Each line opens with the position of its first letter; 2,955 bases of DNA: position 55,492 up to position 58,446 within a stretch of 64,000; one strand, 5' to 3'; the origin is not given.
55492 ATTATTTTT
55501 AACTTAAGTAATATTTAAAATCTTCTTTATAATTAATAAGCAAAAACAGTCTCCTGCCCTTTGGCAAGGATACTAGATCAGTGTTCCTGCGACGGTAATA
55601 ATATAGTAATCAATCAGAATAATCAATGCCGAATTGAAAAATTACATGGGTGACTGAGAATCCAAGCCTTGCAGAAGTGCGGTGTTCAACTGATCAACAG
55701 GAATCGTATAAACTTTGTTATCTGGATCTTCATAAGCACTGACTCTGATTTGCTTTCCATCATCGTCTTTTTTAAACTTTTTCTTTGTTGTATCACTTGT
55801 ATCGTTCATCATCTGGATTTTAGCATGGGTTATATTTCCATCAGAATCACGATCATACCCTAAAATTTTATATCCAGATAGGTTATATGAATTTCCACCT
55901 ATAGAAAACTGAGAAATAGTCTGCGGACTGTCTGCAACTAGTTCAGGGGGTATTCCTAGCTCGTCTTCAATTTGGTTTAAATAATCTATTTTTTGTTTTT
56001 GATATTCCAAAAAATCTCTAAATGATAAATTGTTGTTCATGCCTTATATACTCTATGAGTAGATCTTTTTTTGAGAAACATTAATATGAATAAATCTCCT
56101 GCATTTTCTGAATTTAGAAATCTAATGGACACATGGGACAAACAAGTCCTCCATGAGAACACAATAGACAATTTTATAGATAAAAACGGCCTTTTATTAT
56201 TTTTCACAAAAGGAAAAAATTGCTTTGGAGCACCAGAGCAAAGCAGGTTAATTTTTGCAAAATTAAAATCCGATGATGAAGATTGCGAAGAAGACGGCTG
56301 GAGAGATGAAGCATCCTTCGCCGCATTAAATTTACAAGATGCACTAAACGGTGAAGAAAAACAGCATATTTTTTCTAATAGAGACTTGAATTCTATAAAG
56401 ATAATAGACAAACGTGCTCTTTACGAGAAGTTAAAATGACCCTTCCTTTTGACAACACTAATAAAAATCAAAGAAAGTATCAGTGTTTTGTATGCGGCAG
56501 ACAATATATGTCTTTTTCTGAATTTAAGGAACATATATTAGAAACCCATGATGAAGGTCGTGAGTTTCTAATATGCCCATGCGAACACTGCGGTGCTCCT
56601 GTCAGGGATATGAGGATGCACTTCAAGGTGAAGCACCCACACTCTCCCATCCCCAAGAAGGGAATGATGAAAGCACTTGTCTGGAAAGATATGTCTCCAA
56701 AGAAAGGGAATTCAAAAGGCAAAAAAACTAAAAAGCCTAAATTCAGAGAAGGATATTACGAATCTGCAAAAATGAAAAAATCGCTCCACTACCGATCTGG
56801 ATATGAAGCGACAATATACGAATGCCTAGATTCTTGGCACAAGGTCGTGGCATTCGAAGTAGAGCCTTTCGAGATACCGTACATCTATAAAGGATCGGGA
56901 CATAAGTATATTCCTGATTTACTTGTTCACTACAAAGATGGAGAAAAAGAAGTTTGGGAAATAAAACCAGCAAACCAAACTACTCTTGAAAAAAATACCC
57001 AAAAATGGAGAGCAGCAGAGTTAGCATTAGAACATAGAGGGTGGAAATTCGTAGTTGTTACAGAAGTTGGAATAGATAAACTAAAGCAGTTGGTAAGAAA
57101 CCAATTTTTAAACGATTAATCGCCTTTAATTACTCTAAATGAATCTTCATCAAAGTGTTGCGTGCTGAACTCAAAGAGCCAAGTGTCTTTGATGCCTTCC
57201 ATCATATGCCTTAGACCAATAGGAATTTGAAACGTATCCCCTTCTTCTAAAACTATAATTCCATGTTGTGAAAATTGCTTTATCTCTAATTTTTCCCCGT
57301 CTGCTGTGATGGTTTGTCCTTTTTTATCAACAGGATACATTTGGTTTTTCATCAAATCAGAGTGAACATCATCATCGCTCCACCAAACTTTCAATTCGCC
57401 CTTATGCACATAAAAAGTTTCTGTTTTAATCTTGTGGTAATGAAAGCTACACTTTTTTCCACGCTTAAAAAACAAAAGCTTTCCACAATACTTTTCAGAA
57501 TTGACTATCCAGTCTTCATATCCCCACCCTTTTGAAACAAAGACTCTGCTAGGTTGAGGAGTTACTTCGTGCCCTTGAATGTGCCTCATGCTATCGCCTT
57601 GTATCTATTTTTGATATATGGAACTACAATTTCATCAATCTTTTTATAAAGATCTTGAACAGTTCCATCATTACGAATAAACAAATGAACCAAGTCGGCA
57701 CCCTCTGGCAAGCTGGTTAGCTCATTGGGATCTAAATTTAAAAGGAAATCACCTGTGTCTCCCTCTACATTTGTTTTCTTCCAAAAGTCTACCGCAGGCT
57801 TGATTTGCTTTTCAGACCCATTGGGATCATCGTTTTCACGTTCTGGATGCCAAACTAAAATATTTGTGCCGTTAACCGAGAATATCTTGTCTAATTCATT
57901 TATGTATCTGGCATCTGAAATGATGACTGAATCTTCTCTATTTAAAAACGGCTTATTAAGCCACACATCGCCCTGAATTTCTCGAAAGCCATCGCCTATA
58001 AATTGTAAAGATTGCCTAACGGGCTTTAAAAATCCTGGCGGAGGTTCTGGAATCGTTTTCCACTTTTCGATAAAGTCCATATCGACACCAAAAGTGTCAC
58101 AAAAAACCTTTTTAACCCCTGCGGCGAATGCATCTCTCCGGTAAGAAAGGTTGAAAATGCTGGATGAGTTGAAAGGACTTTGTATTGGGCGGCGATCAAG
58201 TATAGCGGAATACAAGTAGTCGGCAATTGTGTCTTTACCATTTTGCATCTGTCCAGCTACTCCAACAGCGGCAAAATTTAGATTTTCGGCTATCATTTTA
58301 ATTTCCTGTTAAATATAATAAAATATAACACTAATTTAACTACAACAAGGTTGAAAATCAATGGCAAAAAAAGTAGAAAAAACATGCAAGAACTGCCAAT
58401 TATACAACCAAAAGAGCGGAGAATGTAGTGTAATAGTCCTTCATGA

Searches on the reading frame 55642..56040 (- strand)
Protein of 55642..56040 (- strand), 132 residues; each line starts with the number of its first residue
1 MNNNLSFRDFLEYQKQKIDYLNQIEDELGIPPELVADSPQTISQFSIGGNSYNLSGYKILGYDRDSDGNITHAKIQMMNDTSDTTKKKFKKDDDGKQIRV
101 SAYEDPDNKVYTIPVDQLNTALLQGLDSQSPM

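Call 11: search_protein_families(library=pfam, proteins=[window:55642-56040:-], max_evalue=0.01)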
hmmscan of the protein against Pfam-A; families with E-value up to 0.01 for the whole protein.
window:55642-56040:- (132 aa): 0 families

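Call 13: find_related_loci(query=window:55642-56040:-, collection=viral_contigs, flank=3000)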
Query window:55642-56040:- (132 aa) in viral_contigs; peptide patterns used: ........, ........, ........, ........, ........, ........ (x = any residue, [..] = any of these).
38 stretches matched a pattern, but none encodes a relative of the query by tblastn (E <= 1e-3).

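Call 23: search_protein_families(library=phrogs, proteins=[window:55642-56040:-], max_evalue=0.00001)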
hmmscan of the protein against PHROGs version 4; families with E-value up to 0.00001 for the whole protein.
window:55642-56040:- (132 aa): 0 families

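Call 26: find_homologous_proteins(query=window:55642-56040:-)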
Query window:55642-56040:- (132 aa): 5 proteins with E <= 0.001 among 18 candidates. Only proteins of 72 to 231 residues were searched: fused or split forms outside these lengths cannot appear, so this answer is no evidence that the protein stands alone or is whole; lengths 'longer' or 'shorter' looks for them.
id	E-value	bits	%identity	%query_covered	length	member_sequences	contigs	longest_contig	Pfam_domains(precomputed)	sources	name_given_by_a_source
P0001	2.7e-80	284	99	100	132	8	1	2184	-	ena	-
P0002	6.6e-70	251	84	100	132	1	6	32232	-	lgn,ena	-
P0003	8.7e-44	166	86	65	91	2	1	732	-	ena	-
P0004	7.5e-34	134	56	99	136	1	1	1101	-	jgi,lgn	jgi:hypothetical protein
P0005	1.4e-24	104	45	93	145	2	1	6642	-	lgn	-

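Call 27: find_encoding_contigs(protein=P0002, flank=4000, max_places=6)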
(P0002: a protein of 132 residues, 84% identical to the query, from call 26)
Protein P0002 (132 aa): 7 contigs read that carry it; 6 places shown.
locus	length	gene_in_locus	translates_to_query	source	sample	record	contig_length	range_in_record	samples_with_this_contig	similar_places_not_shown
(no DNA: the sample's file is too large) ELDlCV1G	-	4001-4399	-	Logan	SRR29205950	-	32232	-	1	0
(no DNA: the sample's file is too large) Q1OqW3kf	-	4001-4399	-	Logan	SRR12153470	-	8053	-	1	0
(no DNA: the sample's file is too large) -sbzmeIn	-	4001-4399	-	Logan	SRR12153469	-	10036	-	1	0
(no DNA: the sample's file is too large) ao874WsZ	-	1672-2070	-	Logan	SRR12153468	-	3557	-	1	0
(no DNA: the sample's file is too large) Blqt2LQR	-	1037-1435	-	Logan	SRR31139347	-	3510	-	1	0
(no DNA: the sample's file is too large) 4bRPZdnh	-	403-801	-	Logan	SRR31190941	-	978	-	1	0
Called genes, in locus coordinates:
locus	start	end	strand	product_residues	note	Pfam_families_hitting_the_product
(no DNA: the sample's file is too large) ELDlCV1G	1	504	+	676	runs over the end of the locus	PF00270:DEAD, PF00271:Helicase_C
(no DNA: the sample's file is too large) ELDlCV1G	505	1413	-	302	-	-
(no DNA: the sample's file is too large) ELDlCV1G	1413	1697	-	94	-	-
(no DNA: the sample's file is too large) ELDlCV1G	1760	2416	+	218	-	PF21448:DNMK (faint)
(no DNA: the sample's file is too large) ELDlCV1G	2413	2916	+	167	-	PF07883:Cupin_2 (faint)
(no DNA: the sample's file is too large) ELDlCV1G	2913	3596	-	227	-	PF05367:Phage_endo_I (weak), PF08722:Tn7_TnsA-like_N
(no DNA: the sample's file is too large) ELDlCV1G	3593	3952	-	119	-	-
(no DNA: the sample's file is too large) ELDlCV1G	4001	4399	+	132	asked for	-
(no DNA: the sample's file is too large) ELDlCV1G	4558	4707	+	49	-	-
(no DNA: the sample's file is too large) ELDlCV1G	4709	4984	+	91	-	PF13616:Rotamase_3, PF00639:Rotamase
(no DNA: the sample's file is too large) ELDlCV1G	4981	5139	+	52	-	-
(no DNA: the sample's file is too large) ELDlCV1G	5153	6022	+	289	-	PF00303:Thymidylat_synt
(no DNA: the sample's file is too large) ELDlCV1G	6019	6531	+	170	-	PF00186:DHFR_1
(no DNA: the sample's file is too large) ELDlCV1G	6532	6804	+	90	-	-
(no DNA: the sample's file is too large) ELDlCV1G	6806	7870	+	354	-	PF00478:IMPDH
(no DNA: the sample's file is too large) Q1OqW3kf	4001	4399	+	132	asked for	-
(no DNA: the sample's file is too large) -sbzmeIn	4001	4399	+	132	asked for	-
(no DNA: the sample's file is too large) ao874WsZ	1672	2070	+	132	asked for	-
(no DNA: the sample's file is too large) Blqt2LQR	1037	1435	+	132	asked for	-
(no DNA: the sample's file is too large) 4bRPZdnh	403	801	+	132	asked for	-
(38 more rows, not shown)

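Call 28: find_encoding_contigs(protein=P0005, flank=4000, max_places=4)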
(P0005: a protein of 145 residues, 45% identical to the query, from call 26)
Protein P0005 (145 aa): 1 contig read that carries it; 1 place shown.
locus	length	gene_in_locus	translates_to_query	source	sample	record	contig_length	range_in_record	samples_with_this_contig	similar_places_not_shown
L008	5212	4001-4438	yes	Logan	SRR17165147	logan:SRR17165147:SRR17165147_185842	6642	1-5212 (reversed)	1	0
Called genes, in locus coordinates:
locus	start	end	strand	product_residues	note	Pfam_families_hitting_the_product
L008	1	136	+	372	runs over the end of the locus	PF21448:DNMK (faint)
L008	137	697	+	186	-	PF08645:PNK3P, PF00702:Hydrolase (weak), PF13242:Hydrolase_like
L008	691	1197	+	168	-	PF00383:dCMP_cyt_deam_1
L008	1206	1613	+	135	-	PF21840:DUF6899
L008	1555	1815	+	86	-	-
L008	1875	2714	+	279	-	-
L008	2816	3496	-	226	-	PF08722:Tn7_TnsA-like_N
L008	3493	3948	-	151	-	-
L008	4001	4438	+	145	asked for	-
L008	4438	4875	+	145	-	-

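Call 29: find_encoding_contigs(protein=P0001, flank=4000, max_places=4)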
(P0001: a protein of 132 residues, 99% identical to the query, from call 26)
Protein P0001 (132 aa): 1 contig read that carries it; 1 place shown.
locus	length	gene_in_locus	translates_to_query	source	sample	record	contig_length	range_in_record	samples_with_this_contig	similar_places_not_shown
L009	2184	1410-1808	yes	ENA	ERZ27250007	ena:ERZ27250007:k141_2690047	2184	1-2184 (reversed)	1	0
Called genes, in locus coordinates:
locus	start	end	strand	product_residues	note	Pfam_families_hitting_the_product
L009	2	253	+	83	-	?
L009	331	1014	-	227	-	PF05367:Phage_endo_I (weak), PF08722:Tn7_TnsA-like_N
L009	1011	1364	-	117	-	-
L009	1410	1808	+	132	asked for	-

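Call 30: find_encoding_contigs(protein=P0004, flank=4000, max_places=4)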
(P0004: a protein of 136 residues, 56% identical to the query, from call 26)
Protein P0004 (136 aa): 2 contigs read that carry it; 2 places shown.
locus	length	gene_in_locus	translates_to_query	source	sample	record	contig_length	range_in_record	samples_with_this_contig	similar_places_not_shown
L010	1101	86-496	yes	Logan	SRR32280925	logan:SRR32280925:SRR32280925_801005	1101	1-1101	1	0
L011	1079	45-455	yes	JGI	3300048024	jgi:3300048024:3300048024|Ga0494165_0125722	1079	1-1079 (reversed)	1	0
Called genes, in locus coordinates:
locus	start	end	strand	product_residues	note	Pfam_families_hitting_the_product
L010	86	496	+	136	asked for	-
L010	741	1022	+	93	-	PF00639:Rotamase, PF13616:Rotamase_3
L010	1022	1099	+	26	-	?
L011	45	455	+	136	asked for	-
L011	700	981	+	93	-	PF00639:Rotamase, PF13616:Rotamase_3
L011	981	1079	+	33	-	?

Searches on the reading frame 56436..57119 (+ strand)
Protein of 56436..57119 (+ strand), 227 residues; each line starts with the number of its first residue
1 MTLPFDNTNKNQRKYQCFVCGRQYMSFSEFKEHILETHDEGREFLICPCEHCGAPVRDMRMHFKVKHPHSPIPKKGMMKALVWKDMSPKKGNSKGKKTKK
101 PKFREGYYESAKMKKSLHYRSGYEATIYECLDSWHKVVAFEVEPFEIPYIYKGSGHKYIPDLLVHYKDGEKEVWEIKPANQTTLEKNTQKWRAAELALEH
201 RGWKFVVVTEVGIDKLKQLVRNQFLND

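Call 11: search_protein_families(library=pfam, proteins=[window:56436-57119:+], max_evalue=0.01)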
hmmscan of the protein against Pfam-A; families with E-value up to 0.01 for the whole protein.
window:56436-57119:+ (227 aa): 4 families
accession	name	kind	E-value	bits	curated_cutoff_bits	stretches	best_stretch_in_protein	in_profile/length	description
PF08722.17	Tn7_TnsA-like_N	-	1.3e-16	61.3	26.5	1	136-210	3-85/85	TnsA-like endonuclease N terminal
PF05367.17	Phage_endo_I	-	1.1e-06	28.8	29.1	1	107-164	3-58/149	Phage endonuclease I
PF05605.18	zf-Di19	-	0.0018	18.9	27.5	1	14-67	2-53/54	Drought induced 19 protein (Di19), zinc-binding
PF18658.7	zf-C2H2_12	-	0.0022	18.1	27.3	1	11-40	15-46/64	Spin-doc zinc-finger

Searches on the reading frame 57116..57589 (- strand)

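Call 11: search_protein_families(library=pfam, proteins=[window:57116-57589:-], max_evalue=0.01)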
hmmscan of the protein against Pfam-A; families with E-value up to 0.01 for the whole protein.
window:57116-57589:- (157 aa): 3 families
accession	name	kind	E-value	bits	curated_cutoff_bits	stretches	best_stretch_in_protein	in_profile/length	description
PF07883.17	Cupin_2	-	4.1e-07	30.1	27.2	1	43-74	7-36/70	Cupin domain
PF00190.28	Cupin_1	-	3.3e-05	23.9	22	1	47-144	46-116/151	Cupin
PF07385.18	Lyx_isomer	-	0.00017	21.3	20.8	1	31-129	84-173/222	D-lyxose isomerase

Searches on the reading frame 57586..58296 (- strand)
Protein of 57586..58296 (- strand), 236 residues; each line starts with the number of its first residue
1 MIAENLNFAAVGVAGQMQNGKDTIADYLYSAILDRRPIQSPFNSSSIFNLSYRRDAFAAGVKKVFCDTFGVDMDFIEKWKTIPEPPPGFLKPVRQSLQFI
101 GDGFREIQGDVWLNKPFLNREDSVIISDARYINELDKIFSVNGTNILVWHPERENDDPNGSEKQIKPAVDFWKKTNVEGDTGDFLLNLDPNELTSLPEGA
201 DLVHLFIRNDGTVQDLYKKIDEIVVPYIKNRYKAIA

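Call 11: search_protein_families(library=pfam, proteins=[window:57586-58296:-], max_evalue=0.01)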
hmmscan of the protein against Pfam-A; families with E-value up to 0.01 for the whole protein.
window:57586-58296:- (236 aa): 1 family
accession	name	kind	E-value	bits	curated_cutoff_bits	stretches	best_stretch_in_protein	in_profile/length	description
PF21448.3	DNMK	-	0.0024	17.9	27.1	0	119-167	165-213/232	Deoxynucleotide monophosphate kinase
